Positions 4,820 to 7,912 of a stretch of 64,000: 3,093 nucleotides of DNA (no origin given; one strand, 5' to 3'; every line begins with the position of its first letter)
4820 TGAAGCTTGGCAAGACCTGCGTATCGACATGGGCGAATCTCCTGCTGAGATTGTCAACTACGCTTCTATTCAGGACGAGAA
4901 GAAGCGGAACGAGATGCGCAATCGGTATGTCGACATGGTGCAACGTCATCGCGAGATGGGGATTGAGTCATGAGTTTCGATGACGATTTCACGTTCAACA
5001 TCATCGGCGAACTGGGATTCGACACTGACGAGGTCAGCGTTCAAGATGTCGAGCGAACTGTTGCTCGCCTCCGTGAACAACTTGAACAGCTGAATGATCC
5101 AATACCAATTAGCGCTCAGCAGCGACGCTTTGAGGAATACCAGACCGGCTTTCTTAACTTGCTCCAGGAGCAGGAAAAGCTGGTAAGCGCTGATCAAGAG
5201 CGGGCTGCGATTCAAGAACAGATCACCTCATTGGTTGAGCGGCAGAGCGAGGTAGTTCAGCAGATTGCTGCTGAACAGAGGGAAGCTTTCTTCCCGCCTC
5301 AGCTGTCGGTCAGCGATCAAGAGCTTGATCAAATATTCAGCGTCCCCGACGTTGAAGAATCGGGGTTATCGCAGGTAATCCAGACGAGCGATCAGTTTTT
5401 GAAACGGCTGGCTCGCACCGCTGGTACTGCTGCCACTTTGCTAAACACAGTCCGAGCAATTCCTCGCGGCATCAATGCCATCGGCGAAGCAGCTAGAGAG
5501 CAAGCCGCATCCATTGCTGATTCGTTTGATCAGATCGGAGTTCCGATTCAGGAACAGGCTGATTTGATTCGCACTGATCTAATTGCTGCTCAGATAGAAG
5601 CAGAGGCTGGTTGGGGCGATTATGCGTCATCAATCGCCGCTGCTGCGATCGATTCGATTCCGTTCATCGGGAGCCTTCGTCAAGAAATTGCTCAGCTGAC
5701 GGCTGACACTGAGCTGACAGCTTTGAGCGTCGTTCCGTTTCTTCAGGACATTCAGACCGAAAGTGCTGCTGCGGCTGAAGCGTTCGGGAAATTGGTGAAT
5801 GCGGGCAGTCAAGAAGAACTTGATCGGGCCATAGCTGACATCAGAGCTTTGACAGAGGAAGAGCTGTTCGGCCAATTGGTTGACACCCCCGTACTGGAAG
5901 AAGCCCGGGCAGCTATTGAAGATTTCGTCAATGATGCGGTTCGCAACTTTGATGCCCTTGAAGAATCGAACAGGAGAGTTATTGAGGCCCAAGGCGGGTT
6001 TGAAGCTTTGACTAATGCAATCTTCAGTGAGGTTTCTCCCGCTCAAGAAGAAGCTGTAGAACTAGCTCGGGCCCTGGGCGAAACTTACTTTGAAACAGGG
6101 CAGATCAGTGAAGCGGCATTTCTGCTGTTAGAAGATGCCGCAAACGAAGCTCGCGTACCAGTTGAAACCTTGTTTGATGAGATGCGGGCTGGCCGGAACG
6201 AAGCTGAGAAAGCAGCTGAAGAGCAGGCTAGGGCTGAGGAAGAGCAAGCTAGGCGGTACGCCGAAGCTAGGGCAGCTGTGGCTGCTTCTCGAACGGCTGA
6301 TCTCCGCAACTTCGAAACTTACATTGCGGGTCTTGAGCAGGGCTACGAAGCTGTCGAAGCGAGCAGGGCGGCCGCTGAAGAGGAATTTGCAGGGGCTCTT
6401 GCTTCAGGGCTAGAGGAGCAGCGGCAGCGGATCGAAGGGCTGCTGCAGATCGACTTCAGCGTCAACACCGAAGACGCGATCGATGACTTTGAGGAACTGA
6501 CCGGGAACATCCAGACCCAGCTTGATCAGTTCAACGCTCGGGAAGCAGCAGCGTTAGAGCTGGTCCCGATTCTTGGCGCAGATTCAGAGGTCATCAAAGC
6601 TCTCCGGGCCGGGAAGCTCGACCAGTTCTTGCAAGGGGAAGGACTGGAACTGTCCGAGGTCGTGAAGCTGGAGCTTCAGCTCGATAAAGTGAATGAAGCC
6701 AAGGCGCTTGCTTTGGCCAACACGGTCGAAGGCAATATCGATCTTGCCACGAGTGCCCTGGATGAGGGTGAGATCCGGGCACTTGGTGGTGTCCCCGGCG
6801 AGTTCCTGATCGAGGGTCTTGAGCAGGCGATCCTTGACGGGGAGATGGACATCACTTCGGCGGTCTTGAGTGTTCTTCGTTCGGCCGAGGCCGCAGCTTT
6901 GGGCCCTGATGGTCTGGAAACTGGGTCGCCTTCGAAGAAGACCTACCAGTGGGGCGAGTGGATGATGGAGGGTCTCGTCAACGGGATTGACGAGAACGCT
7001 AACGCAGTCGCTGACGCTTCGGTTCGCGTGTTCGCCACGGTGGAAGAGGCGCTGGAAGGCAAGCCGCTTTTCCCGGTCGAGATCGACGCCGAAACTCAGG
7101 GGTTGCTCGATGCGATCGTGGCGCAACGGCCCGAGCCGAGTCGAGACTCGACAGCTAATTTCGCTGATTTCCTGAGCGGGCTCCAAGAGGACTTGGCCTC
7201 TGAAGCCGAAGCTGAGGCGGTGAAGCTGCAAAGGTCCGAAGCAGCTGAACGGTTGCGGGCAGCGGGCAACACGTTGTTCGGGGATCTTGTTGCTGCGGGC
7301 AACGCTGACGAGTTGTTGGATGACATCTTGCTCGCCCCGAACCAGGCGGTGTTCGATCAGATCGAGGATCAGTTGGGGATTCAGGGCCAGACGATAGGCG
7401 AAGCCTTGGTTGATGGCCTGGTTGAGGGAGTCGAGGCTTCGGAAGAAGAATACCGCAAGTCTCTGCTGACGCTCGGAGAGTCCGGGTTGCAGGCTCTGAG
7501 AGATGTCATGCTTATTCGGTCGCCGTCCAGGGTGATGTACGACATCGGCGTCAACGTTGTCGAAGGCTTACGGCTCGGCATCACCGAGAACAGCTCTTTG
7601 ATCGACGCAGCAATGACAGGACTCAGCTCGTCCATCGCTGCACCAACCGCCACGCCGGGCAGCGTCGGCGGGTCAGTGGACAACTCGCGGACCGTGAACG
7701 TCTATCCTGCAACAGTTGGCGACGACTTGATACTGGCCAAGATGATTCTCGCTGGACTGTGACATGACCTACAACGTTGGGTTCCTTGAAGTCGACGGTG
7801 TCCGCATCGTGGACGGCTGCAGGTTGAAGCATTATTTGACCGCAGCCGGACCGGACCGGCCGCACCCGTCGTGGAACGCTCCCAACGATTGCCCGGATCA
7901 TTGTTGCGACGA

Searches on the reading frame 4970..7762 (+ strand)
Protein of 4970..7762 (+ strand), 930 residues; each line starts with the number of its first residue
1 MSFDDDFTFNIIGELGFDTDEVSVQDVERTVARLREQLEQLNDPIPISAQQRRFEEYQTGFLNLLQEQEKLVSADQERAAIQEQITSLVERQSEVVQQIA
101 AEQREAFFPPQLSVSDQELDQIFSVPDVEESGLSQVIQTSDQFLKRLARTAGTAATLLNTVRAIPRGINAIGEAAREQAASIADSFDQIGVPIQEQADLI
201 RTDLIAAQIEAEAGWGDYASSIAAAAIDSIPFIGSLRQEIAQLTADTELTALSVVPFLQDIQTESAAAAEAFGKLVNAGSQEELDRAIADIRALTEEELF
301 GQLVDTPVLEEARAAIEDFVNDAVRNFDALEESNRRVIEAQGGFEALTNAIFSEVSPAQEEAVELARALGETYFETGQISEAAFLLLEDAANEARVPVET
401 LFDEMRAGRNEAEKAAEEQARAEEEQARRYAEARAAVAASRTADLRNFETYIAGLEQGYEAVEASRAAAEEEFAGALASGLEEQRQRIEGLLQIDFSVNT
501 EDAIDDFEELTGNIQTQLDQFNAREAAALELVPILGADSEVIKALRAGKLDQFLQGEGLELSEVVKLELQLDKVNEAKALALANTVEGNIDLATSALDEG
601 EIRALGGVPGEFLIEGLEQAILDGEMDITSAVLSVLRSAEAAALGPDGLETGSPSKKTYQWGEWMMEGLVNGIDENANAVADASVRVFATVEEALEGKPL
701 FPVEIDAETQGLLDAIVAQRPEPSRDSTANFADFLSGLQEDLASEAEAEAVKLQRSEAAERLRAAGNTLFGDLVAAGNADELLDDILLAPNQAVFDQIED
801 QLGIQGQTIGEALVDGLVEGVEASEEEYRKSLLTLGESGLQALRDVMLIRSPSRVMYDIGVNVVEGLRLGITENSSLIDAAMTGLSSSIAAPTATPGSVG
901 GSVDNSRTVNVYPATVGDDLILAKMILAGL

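Call 17: search_protein_families(library=phrogs, max_evalue=0.001, proteins=[window:4970-7762:+])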
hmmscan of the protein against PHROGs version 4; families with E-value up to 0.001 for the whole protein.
window:4970-7762:+ (930 aa): 8 families
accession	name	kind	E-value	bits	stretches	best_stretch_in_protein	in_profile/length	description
phrog_4372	-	tail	7.3e-15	54.5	2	796-892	1267-1363/1681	tail length tape measure protein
phrog_5493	-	tail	2e-14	53.9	2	803-892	941-1030/1102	tail length tape measure protein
phrog_1204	-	tail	6.7e-13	48.4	2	131-688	922-1371/1483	tail protein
phrog_1686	-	tail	2.5e-11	43.2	2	807-893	1051-1138/1224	tail length tape measure protein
phrog_28918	-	unknown function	1.9e-08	33.4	1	827-887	1201-1262/1445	-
phrog_1272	-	tail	1e-05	24.5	1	809-894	1441-1531/1606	tail length tape measure protein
phrog_5690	-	unknown function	0.00023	20.9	1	810-892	699-775/907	-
phrog_13339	-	tail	0.00059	18.1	1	813-910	1278-1374/2156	tail length tape measure protein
